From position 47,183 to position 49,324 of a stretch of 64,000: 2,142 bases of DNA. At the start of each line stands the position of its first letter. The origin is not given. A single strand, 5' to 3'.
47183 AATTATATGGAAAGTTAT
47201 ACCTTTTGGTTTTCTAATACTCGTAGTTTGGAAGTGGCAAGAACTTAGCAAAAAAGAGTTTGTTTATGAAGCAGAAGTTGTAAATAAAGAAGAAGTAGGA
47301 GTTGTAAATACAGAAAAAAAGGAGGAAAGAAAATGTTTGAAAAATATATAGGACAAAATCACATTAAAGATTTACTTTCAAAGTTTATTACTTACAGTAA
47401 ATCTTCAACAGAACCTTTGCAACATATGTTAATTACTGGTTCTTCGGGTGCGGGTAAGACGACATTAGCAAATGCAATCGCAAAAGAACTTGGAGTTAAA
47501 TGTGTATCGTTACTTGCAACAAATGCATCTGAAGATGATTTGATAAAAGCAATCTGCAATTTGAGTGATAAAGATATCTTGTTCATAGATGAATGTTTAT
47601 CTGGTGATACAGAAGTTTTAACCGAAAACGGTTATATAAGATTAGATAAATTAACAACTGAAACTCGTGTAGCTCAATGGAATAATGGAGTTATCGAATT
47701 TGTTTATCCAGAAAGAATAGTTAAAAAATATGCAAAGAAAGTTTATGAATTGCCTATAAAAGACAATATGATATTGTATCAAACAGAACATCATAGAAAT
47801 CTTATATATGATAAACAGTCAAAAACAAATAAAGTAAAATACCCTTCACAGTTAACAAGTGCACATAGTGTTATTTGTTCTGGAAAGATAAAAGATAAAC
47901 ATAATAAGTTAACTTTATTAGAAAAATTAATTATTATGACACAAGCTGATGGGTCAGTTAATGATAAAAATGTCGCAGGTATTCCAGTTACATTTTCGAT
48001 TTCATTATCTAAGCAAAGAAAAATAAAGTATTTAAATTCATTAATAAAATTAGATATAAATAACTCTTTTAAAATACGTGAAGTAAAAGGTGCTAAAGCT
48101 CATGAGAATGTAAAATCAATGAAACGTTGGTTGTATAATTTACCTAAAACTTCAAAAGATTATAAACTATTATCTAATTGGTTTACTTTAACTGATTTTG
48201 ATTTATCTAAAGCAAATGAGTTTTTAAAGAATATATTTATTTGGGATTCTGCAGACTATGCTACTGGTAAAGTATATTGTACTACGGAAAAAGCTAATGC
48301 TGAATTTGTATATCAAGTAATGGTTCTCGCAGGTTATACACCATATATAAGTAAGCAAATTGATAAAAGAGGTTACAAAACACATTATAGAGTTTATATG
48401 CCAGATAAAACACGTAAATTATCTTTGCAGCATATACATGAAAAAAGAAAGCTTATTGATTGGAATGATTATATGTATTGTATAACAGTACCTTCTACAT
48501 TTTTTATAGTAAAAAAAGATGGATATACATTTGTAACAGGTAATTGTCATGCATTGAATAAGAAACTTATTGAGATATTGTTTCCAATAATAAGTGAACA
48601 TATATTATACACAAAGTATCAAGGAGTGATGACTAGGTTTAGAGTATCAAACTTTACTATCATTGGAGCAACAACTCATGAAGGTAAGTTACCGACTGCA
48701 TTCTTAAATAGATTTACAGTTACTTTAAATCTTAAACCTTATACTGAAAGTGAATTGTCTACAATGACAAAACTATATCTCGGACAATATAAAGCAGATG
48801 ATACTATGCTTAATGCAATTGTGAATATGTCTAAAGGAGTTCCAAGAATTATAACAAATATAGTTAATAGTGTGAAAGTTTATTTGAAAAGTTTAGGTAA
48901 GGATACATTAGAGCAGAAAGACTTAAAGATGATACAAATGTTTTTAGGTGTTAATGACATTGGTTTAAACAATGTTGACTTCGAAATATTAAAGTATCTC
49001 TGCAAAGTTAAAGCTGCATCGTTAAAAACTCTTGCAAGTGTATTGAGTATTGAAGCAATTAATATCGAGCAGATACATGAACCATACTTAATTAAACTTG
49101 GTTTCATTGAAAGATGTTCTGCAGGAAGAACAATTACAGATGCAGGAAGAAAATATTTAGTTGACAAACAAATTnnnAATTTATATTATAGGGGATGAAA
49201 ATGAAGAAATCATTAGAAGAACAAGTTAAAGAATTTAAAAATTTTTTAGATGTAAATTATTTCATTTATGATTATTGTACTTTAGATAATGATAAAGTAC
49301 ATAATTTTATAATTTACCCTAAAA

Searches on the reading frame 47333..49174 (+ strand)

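Call 10: search_protein_families(library=pfam, max_evalue=0.001, proteins=[window:47333-49174:+])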
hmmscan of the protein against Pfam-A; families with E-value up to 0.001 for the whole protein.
window:47333-49174:+ (614 aa): 11 families
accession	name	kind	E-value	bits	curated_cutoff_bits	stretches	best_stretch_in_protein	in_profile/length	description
PF05496.18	RuvB_N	-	8e-24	84.6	27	2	2-88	6-93/159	Holliday junction DNA helicase RuvB P-loop domain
PF05491.19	RuvB_C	-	6.5e-17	61.7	24.7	1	543-609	2-71/72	RuvB C-terminal winged helix domain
PF00004.35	AAA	-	6.6e-11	43.2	21.2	1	32-87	1-65/131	ATPase family associated with various cellular activities (AAA)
PF13521.12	AAA_28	-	7.6e-06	26.7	27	1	33-94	3-66/164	AAA domain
PF20720.3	nSTAND3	-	7.6e-06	26.1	27.2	1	30-90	18-76/155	Novel STAND NTPase 3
PF13401.12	AAA_22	-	4.3e-05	24.3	27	1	31-82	7-62/130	AAA domain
PF13191.12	AAA_16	-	0.00021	22.3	32.6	1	25-76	21-84/167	AAA ATPase domain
PF07728.20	AAA_5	-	0.00022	21.7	22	0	31-90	1-61/139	AAA domain (dynein-related subfamily)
PF00005.33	ABC_tran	-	0.00046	21.2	25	0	28-54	10-36/137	ABC transporter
PF25199.1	nSTAND_NTPase5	-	0.00049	20.4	34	1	12-87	25-104/145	Novel STAND NTPase 5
PF13238.12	AAA_18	-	0.00058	20.8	29.4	0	33-69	2-40/128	AAA domain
